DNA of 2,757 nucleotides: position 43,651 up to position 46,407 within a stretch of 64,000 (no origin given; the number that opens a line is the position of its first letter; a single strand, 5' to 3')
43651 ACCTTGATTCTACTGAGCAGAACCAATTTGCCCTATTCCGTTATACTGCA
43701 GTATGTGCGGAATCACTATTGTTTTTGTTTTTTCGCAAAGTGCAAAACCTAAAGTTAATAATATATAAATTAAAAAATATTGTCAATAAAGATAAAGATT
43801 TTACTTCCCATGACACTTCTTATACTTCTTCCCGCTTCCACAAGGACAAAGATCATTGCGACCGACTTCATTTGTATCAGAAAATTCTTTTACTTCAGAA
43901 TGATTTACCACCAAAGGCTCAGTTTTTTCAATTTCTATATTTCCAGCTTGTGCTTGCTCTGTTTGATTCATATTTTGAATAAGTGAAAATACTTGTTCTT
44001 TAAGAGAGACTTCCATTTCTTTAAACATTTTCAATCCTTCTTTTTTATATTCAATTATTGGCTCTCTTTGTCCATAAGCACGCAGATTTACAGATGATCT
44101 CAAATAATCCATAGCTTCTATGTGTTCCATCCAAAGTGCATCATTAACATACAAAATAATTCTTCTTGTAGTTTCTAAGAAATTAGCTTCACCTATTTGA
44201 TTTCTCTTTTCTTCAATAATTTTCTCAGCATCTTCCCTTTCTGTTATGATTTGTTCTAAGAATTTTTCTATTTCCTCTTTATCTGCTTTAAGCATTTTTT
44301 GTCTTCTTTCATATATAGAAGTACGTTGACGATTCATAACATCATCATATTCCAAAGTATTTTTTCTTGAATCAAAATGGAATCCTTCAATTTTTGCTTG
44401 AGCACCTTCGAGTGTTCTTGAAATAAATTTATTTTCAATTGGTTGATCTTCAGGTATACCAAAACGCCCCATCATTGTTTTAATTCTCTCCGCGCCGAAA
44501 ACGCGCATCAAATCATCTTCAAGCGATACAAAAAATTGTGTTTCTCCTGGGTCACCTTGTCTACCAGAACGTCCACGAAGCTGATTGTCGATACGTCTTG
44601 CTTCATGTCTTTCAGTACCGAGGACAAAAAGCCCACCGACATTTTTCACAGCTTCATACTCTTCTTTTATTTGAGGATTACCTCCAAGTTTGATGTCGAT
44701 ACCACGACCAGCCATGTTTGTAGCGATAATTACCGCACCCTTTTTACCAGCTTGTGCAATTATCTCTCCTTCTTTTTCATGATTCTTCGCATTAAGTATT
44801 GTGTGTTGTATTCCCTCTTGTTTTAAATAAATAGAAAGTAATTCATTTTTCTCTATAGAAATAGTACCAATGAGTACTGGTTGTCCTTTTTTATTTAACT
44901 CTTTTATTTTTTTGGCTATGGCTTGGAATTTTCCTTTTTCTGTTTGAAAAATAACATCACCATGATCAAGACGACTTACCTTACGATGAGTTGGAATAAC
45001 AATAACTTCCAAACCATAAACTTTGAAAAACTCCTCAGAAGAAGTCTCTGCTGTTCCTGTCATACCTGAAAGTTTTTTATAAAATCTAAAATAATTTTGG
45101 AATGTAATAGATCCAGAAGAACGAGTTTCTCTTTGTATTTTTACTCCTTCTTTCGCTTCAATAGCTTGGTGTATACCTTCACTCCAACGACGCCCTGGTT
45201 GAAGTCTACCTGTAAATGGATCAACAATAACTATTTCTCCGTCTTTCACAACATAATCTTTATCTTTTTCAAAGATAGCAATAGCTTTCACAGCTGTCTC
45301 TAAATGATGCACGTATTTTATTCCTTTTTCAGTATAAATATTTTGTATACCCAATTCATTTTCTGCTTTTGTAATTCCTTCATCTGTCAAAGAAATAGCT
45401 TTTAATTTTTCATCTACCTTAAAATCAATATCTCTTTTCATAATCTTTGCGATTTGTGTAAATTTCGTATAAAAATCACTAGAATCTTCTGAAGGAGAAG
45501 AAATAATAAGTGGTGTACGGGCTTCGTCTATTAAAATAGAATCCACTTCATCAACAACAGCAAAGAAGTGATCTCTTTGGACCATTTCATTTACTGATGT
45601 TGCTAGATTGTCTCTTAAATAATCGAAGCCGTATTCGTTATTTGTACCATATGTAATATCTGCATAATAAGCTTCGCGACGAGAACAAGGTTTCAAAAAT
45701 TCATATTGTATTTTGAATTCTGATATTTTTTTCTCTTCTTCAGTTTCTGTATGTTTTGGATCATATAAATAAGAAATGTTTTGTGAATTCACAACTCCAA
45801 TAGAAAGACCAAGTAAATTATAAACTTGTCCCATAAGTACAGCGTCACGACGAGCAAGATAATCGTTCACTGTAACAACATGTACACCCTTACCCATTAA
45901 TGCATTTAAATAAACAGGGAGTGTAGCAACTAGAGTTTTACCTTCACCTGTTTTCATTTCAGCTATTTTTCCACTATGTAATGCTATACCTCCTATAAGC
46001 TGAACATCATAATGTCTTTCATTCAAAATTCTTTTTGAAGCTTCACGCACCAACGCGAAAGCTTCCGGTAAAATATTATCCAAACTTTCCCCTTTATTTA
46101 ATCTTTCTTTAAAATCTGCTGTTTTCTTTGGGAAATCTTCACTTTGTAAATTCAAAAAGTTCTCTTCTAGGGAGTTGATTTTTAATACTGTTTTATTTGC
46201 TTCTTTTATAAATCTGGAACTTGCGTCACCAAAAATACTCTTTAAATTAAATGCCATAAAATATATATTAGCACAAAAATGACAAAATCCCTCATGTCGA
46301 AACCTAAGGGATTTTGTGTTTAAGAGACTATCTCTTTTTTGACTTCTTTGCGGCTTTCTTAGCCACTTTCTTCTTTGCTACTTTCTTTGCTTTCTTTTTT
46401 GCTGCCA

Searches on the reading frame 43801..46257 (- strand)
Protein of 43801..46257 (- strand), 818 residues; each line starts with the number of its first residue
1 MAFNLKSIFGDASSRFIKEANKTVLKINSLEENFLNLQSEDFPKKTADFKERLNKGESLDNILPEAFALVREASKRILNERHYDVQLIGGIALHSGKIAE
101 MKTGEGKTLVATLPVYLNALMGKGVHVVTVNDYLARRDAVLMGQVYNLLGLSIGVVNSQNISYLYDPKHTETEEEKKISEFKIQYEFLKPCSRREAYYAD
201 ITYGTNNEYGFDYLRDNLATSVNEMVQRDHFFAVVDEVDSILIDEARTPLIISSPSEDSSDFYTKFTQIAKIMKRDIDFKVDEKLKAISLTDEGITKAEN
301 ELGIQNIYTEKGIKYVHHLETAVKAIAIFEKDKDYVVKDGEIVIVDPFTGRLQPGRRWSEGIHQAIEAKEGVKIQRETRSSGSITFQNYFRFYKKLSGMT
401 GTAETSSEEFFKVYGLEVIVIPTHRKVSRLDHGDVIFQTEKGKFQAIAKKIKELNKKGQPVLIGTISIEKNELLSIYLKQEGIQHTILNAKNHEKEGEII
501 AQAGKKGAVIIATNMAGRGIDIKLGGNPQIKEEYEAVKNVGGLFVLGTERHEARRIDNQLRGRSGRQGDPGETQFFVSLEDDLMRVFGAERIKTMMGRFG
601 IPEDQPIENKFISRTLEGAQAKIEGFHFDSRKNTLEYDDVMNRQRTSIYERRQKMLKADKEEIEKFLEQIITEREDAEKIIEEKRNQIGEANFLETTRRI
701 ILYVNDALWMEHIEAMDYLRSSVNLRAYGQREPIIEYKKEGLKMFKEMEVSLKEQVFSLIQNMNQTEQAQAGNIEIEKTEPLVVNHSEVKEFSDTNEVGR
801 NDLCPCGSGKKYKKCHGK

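Call 69: search_protein_families(library=pfam, proteins=[window:43801-46257:-], max_evalue=0.0001)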
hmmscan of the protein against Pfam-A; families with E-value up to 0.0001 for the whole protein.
window:43801-46257:- (818 aa): 6 families
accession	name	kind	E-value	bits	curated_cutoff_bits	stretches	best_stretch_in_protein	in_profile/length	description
PF07517.20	SecA_DEAD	-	1.8e-121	405.3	24.6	1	6-410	2-289/290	SecA DEAD-like domain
PF21090.3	P-loop_SecA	-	8.2e-78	261.1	27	2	427-531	2-106/205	SecA P-loop domain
PF07516.18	SecA_SW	-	4.4e-45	154.7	26.7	2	675-763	113-199/200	SecA Wing and Scaffold domain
PF01043.26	SecA_PP_bind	-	9.4e-39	132.9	23.5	1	259-367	2-110/110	SecA preprotein cross-linking domain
PF02810.21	SEC-C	-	3.3e-10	40.1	20.4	1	800-818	1-19/19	SEC-C motif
PF00271.37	Helicase_C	-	7.8e-05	23.3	23.5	1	443-566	2-108/110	Helicase conserved C-terminal domain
